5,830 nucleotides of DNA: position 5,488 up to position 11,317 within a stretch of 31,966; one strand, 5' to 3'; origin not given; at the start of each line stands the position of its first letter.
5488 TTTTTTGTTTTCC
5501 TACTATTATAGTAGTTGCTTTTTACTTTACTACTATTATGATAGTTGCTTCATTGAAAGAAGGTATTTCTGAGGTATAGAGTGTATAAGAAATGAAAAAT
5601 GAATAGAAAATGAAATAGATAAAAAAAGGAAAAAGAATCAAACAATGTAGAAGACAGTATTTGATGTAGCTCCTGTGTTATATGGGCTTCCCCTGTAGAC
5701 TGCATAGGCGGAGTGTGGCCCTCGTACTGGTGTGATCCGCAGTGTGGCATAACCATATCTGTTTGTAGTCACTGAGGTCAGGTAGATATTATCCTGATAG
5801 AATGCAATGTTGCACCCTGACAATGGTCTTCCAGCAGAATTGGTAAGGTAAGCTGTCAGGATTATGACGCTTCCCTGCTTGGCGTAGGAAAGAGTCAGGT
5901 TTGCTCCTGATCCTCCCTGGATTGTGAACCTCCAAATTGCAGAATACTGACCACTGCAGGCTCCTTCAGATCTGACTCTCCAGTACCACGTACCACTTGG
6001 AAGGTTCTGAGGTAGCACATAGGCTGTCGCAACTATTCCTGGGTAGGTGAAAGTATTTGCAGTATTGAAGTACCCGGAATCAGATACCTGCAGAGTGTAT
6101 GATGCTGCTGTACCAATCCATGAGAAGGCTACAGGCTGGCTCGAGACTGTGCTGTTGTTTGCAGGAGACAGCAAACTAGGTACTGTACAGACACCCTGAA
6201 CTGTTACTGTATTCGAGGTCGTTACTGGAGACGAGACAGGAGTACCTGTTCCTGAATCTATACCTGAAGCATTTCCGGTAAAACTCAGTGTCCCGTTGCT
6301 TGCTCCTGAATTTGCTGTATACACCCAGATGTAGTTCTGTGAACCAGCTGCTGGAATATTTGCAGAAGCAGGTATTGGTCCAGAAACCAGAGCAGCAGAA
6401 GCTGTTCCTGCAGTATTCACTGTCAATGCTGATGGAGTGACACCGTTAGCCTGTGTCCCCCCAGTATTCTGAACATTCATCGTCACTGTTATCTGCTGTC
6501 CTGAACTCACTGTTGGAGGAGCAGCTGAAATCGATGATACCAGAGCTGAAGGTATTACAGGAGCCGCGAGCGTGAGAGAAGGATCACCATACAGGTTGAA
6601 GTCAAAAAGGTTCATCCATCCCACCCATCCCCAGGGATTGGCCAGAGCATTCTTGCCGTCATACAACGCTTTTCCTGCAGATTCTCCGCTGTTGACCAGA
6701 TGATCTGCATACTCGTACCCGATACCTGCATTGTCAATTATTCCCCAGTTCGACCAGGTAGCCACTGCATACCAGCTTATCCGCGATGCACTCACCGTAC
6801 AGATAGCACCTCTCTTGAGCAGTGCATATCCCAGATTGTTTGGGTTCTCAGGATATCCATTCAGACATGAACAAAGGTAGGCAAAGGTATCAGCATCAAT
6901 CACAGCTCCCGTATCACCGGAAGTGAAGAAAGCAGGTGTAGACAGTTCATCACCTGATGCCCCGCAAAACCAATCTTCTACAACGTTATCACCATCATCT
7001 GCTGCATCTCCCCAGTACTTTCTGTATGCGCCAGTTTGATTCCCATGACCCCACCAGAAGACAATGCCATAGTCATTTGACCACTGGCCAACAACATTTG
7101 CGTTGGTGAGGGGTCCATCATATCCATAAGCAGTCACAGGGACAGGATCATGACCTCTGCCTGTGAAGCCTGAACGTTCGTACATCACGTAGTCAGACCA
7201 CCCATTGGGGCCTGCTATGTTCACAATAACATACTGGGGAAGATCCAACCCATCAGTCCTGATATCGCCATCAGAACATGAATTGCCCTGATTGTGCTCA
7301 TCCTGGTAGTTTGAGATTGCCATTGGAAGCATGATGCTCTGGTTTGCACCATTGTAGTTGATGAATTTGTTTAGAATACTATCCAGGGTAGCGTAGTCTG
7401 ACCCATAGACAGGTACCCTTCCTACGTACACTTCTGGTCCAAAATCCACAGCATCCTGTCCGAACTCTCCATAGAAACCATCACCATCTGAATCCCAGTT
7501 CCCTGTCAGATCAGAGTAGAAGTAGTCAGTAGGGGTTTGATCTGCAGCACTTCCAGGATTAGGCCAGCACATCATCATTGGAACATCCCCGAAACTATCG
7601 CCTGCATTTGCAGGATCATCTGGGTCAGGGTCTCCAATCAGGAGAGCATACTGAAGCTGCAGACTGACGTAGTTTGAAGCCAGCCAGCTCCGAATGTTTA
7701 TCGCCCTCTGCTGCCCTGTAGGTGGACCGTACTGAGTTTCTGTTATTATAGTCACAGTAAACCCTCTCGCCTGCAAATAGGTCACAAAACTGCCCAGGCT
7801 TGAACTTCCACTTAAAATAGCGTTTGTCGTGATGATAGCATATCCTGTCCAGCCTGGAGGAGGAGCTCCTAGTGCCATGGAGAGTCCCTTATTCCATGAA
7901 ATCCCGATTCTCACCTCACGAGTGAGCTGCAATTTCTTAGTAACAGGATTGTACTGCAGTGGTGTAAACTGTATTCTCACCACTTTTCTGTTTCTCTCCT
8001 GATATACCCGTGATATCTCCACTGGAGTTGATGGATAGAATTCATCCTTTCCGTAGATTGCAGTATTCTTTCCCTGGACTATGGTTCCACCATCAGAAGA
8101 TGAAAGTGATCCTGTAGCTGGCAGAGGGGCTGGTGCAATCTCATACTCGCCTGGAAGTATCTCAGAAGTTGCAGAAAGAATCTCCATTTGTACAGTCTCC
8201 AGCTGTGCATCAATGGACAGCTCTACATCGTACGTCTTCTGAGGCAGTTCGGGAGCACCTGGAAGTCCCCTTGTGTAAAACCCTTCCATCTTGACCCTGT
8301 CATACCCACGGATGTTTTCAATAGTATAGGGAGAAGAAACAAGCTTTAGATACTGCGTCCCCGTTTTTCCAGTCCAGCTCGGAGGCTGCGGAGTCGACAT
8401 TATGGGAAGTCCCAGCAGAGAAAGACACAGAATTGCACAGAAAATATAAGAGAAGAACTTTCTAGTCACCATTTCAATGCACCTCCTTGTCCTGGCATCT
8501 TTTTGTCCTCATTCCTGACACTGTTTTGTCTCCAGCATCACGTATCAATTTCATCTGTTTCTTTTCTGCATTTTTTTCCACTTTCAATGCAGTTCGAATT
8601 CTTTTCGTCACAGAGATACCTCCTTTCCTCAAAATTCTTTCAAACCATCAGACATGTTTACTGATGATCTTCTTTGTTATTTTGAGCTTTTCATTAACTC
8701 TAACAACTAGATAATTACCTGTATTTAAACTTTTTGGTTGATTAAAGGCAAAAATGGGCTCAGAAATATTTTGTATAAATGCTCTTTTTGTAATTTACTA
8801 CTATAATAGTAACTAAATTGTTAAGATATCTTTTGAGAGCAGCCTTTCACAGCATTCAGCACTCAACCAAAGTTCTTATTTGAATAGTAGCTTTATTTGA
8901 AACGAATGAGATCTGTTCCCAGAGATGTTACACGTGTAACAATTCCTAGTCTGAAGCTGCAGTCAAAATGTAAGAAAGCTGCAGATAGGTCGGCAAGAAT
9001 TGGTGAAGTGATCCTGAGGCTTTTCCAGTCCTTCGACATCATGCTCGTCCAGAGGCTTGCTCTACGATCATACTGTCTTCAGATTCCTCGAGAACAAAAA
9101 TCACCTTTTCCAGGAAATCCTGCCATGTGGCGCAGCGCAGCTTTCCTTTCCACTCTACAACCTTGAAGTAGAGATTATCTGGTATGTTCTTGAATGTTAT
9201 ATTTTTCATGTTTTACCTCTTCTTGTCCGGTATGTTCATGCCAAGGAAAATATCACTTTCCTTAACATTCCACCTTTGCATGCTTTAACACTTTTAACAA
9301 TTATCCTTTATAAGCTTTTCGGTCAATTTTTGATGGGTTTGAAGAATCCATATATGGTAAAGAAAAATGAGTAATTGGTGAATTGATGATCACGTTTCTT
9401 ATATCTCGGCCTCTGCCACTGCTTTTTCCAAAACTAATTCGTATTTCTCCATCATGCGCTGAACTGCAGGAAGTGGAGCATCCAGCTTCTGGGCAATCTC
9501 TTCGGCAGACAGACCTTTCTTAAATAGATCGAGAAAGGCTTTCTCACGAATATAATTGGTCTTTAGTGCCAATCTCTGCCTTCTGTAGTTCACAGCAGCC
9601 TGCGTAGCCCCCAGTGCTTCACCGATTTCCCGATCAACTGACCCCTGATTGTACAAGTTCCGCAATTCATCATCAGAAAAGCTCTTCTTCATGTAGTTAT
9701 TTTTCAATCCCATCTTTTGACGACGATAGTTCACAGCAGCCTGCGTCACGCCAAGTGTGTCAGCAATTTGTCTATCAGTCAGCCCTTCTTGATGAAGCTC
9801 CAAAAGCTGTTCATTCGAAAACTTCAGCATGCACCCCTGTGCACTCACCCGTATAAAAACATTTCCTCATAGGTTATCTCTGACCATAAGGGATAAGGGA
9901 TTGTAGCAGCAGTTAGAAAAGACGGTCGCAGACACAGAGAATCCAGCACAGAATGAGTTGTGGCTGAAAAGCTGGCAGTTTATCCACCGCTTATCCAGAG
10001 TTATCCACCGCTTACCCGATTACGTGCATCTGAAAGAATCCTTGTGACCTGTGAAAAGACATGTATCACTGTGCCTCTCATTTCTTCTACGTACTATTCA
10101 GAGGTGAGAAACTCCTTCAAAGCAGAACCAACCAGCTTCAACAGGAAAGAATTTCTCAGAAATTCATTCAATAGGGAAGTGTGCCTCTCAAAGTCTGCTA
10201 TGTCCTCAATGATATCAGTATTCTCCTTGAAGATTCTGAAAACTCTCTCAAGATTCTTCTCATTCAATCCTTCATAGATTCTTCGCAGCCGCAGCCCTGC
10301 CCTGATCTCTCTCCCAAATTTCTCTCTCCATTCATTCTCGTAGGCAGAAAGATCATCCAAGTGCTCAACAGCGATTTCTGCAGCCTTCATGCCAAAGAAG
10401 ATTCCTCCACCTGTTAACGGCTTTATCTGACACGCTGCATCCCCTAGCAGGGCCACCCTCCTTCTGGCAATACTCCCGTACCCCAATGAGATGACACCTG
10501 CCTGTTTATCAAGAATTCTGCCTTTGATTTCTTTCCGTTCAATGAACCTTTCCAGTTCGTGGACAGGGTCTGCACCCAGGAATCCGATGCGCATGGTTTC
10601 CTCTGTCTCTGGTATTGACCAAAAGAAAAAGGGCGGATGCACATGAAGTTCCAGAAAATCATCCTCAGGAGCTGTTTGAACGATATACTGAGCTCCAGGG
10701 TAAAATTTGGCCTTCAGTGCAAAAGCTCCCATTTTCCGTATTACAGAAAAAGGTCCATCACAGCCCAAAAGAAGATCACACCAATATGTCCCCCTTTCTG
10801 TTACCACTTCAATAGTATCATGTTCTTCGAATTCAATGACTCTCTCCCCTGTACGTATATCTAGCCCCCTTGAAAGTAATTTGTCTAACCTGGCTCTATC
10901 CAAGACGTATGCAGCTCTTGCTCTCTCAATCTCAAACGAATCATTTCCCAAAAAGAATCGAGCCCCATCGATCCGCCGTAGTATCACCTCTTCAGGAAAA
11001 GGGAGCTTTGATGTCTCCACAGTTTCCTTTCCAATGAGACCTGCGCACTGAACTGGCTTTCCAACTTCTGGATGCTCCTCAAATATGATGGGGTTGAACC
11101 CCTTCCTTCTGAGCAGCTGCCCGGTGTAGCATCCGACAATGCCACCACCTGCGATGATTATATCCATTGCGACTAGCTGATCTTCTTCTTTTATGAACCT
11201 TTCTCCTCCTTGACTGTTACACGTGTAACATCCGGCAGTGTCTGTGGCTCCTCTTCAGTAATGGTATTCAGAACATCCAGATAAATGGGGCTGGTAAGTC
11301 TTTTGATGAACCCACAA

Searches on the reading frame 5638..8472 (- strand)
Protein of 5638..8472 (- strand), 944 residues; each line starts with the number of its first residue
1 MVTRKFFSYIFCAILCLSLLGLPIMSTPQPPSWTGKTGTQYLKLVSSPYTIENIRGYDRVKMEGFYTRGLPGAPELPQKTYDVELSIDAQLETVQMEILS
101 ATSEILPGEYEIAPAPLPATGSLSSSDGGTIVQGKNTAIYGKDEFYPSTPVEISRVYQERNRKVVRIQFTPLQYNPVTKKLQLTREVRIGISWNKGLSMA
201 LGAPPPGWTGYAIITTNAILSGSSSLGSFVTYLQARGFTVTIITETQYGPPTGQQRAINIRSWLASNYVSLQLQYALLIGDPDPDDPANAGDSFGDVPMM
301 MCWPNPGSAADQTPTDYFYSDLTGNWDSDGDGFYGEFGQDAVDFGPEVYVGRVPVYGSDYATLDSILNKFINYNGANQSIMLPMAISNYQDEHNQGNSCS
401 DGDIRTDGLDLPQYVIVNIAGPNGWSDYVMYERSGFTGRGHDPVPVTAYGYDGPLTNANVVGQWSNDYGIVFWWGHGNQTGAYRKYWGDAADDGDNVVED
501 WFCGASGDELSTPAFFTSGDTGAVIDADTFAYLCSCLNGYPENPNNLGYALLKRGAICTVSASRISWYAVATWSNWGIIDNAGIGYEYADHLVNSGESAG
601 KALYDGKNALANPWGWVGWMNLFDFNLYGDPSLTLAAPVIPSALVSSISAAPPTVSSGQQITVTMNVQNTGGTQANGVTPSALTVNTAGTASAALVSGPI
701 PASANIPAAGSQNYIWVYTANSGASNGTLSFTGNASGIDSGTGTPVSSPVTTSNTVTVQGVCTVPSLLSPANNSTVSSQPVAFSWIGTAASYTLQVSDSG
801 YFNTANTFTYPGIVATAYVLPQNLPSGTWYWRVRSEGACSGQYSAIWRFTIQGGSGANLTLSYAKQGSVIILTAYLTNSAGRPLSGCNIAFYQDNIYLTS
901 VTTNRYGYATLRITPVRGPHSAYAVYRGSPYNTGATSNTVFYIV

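Call 57: search_protein_families(library=pfam, proteins=[window:5638-8472:-], max_evalue=0.001)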
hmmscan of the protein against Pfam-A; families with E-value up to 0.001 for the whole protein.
window:5638-8472:- (944 aa): 2 families
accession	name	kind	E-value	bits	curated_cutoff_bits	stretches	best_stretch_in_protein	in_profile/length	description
PF01364.23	Peptidase_C25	-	1.2e-30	107.5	23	1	211-635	1-374/374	Peptidase family C25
PF08126.16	Propeptide_C25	-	2.3e-11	43.7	22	1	69-195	55-174/205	Propeptide_C25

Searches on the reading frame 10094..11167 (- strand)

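Call 57: search_protein_families(library=pfam, proteins=[window:10094-11167:-], max_evalue=0.001)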
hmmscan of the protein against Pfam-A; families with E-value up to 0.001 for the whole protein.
window:10094-11167:- (357 aa): 3 families
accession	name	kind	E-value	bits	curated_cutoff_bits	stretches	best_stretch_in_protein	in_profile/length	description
PF01266.30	DAO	-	1.6e-08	35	27.9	0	2-36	1-35/353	FAD dependent oxidoreductase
PF01494.25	FAD_binding_3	-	3e-07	30.4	22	0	2-39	3-40/349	FAD binding domain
PF13450.12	NAD_binding_8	-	4.9e-05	24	21.9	1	5-36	1-32/68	NAD(P)-binding Rossmann-like domain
